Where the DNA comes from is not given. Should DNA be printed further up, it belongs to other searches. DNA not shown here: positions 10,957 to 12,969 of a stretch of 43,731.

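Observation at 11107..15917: ThDP-dependent (acetolactate-synthase-like) enzyme with SDR, Gfo/Idh/MocA oxidoreductase and zinc-ribbon methyltransferase embedded in a nonulosonate operon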

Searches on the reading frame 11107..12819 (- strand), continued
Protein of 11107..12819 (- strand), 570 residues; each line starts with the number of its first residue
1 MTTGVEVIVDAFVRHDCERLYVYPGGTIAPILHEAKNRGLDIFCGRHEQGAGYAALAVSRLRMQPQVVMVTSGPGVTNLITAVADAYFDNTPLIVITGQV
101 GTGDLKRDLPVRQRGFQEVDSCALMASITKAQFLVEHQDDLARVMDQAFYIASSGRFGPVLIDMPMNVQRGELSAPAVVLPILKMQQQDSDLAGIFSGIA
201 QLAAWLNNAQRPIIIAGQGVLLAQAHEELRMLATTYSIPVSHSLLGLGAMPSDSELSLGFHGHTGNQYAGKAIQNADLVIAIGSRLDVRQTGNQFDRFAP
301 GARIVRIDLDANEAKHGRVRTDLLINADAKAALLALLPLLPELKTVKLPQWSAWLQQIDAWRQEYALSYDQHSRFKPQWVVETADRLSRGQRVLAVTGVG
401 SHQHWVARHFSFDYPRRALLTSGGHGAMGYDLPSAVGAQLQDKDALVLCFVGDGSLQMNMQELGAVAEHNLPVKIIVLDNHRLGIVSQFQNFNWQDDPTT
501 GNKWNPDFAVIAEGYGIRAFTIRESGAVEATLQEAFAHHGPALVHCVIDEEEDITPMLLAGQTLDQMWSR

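Call 41: find_encoding_contigs(protein=P0047, flank=10000, max_places=2)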
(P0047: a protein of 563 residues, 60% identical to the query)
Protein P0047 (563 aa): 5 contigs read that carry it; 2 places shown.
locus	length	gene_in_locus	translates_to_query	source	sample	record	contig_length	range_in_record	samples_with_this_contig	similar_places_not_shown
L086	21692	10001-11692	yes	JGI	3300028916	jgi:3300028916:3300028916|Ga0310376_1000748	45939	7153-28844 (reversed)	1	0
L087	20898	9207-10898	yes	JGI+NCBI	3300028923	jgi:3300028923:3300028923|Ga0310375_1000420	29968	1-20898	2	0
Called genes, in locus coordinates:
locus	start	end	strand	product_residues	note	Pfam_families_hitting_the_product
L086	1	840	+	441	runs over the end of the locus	PF01902:Diphthami_syn_2_N, PF28410:Diphthami_syn_2_C, PF00117:GATase, PF07722:Peptidase_C26 (faint)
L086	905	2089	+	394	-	PF00682:HMGL-like, PF22617:HCS_D2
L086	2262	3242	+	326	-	PF01073:3Beta_HSD, PF01370:Epimerase, PF02719:Polysacc_synt_2, PF04321:RmlD_sub_bind, PF05368:NmrA (weak), PF07993:NAD_binding_4 (weak), PF08659:KR (weak), PF16363:GDP_Man_Dehyd, +1 more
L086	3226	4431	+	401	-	PF00155:Aminotran_1_2 (weak), PF01041:DegT_DnrJ_EryC1, PF01053:Cys_Met_Meta_PP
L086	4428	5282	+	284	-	PF03102:NeuB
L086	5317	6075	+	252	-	PF02348:CTP_transf_3, PF12804:NTP_transf_3 (weak)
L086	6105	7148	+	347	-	PF04101:Glyco_tran_28_C (weak)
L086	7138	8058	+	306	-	PF13489:Methyltransf_23, PF13847:Methyltransf_31, PF08241:Methyltransf_11, PF08242:Methyltransf_12, PF13649:Methyltransf_25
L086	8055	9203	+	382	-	PF13489:Methyltransf_23, PF13847:Methyltransf_31, PF08241:Methyltransf_11, PF08242:Methyltransf_12, PF13649:Methyltransf_25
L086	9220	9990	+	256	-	PF00106:adh_short, PF08659:KR, PF13561:adh_short_C2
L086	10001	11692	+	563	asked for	PF02776:TPP_enzyme_N, PF00205:TPP_enzyme_M, PF02775:TPP_enzyme_C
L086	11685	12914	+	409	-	PF01071:GARS_A (faint), PF02655:ATP-grasp_3, PF02786:CPSase_L_D2, PF07478:Dala_Dala_lig_C (weak), PF18603:LAL_C2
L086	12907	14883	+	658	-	PF03065:Glyco_hydro_57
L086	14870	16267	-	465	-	PF01943:Polysacc_synt, PF13440:Polysacc_synt_3, PF03023:MurJ (weak), PF01554:MatE (weak)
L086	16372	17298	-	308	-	PF01073:3Beta_HSD, PF01370:Epimerase, PF02719:Polysacc_synt_2, PF04321:RmlD_sub_bind, PF16363:GDP_Man_Dehyd, PF07993:NAD_binding_4 (weak)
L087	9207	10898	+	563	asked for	PF02776:TPP_enzyme_N, PF00205:TPP_enzyme_M, PF02775:TPP_enzyme_C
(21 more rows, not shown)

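Call 42: find_encoding_contigs(protein=P0096, flank=10000, max_places=1)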
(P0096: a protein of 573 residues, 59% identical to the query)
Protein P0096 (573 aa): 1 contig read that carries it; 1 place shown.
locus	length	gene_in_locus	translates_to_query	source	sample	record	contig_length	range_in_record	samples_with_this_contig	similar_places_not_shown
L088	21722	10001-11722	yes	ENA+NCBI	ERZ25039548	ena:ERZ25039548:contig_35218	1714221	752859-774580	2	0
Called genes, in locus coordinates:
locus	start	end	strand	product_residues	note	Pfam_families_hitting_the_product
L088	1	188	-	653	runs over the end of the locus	-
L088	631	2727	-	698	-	PF03065:Glyco_hydro_57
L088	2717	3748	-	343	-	PF00248:Aldo_ket_red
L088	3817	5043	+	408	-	PF13489:Methyltransf_23, PF13847:Methyltransf_31 (weak), PF08241:Methyltransf_11, PF08242:Methyltransf_12, PF13649:Methyltransf_25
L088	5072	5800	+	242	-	PF00106:adh_short, PF13561:adh_short_C2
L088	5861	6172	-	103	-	-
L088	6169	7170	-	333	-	PF00202:Aminotran_3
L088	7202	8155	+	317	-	PF01073:3Beta_HSD, PF01370:Epimerase, PF02719:Polysacc_synt_2, PF04321:RmlD_sub_bind, PF13460:NAD_binding_10, PF16363:GDP_Man_Dehyd, PF07993:NAD_binding_4 (weak)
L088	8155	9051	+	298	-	PF03102:NeuB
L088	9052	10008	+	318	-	-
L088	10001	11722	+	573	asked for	PF02776:TPP_enzyme_N, PF00205:TPP_enzyme_M, PF02775:TPP_enzyme_C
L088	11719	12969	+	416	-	PF18130:ATPgrasp_N, PF02655:ATP-grasp_3, PF02786:CPSase_L_D2, PF18603:LAL_C2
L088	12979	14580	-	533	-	PF13440:Polysacc_synt_3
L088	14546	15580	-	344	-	PF05721:PhyH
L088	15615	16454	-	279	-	PF13489:Methyltransf_23 (weak), PF08241:Methyltransf_11, PF08242:Methyltransf_12, PF13649:Methyltransf_25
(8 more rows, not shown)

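Call 46: find_encoding_contigs(protein=P0006, flank=10000, max_places=1)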
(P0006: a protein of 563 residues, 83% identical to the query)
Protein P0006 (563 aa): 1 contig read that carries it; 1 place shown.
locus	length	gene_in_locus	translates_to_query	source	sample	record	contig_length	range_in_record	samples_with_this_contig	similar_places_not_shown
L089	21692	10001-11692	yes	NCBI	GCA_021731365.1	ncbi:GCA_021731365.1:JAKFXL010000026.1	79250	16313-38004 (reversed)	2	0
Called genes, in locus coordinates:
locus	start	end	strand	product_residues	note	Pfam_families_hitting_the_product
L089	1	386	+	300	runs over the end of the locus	PF00669:Flagellin_N, PF00700:Flagellin_C (weak)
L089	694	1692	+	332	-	PF00106:adh_short, PF01073:3Beta_HSD, PF01370:Epimerase, PF02719:Polysacc_synt_2, PF04321:RmlD_sub_bind, PF07993:NAD_binding_4 (faint), PF13460:NAD_binding_10, PF16363:GDP_Man_Dehyd, +1 more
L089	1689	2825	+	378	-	PF00155:Aminotran_1_2, PF01041:DegT_DnrJ_EryC1, PF01212:Beta_elim_lyase (weak)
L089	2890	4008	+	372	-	PF00465:Fe-ADH, PF25137:ADH_Fe_C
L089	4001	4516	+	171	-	-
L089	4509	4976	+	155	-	PF02775:TPP_enzyme_C (weak)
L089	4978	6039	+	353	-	PF03102:NeuB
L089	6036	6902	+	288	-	PF03102:NeuB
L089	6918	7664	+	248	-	PF00106:adh_short, PF08659:KR, PF23441:SDR, PF13561:adh_short_C2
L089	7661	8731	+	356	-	PF01408:GFO_IDH_MocA, PF02894:GFO_IDH_MocA_C, PF22725:GFO_IDH_MocA_C3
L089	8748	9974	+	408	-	PF13489:Methyltransf_23, PF13649:Methyltransf_25, PF13847:Methyltransf_31, PF08241:Methyltransf_11, PF08242:Methyltransf_12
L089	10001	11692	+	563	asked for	PF02776:TPP_enzyme_N, PF00205:TPP_enzyme_M, PF02775:TPP_enzyme_C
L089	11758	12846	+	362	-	PF22674:C2185-like_N, PF05050:Methyltransf_21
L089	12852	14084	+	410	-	PF18130:ATPgrasp_N (weak), PF02655:ATP-grasp_3, PF02786:CPSase_L_D2, PF18603:LAL_C2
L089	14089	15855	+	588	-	PF02348:CTP_transf_3, PF12804:NTP_transf_3 (weak)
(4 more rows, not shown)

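Call 47: find_encoding_contigs(protein=P0013, flank=10000, max_places=1)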
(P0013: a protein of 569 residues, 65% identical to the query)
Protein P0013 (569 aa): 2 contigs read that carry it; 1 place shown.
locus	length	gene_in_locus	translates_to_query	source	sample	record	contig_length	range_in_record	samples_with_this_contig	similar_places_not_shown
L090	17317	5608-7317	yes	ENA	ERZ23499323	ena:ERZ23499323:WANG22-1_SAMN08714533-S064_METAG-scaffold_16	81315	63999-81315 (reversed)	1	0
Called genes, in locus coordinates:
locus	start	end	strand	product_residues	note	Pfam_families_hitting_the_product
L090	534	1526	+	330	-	PF00106:adh_short (weak), PF01073:3Beta_HSD, PF01370:Epimerase, PF02719:Polysacc_synt_2, PF04321:RmlD_sub_bind, PF05368:NmrA (weak), PF13460:NAD_binding_10, PF16363:GDP_Man_Dehyd, +2 more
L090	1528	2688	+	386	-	PF00155:Aminotran_1_2, PF01041:DegT_DnrJ_EryC1, PF01212:Beta_elim_lyase, PF01053:Cys_Met_Meta_PP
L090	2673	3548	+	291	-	PF03102:NeuB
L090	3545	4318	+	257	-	PF23441:SDR, PF00106:adh_short, PF08659:KR, PF13561:adh_short_C2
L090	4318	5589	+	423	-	PF13489:Methyltransf_23, PF08241:Methyltransf_11 (weak), PF08242:Methyltransf_12 (weak), PF13649:Methyltransf_25 (weak), PF13847:Methyltransf_31 (weak)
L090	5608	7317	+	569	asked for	PF02776:TPP_enzyme_N, PF00205:TPP_enzyme_M, PF02775:TPP_enzyme_C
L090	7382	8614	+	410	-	PF18130:ATPgrasp_N (weak), PF02222:ATP-grasp (weak), PF02655:ATP-grasp_3, PF13535:ATP-grasp_4 (weak), PF18603:LAL_C2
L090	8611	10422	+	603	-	PF02348:CTP_transf_3, PF12804:NTP_transf_3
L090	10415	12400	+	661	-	PF03065:Glyco_hydro_57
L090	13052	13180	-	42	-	-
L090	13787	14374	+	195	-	-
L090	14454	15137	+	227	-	PF02397:Bac_transf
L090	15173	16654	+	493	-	PF04932:Wzy_C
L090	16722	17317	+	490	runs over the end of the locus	PF02706:Wzz (weak)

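Call 48: find_encoding_contigs(protein=P0018, flank=10000, max_places=1)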
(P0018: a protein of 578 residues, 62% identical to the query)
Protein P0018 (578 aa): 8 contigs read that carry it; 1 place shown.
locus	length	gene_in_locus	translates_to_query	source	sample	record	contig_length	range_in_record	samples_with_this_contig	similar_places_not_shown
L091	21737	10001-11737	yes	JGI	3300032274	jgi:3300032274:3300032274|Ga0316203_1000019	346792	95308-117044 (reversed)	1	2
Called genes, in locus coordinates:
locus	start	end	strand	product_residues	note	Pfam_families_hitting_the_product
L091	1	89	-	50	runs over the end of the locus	-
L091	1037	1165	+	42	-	-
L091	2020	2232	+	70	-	-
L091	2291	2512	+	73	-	-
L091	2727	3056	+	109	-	-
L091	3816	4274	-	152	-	PF09500:YiiD_C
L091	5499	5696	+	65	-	-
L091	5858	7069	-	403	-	PF01266:DAO, PF13450:NAD_binding_8 (weak)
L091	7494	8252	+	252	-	PF23441:SDR (weak), PF00106:adh_short, PF08659:KR, PF13561:adh_short_C2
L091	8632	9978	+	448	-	PF13489:Methyltransf_23, PF13649:Methyltransf_25 (weak), PF13847:Methyltransf_31, PF08241:Methyltransf_11, PF08242:Methyltransf_12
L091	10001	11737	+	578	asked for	PF02776:TPP_enzyme_N, PF00205:TPP_enzyme_M, PF02775:TPP_enzyme_C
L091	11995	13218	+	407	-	PF18130:ATPgrasp_N (weak), PF02655:ATP-grasp_3, PF02786:CPSase_L_D2 (weak), PF18603:LAL_C2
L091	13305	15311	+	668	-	PF03065:Glyco_hydro_57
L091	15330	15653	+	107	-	-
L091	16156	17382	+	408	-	PF18130:ATPgrasp_N (faint), PF18603:LAL_C2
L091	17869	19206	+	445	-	PF00919:UPF0004, PF04055:Radical_SAM, PF18693:TRAM_2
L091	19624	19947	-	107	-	-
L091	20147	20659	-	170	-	PF08327:AHSA1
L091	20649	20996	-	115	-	PF12840:HTH_20, PF25212:HVO_A0114 (weak), PF01022:HTH_5, PF01978:TrmB (weak)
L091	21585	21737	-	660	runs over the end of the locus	PF03600:CitMHS, PF02080:TrkA_C, PF00939:Na_sulph_symp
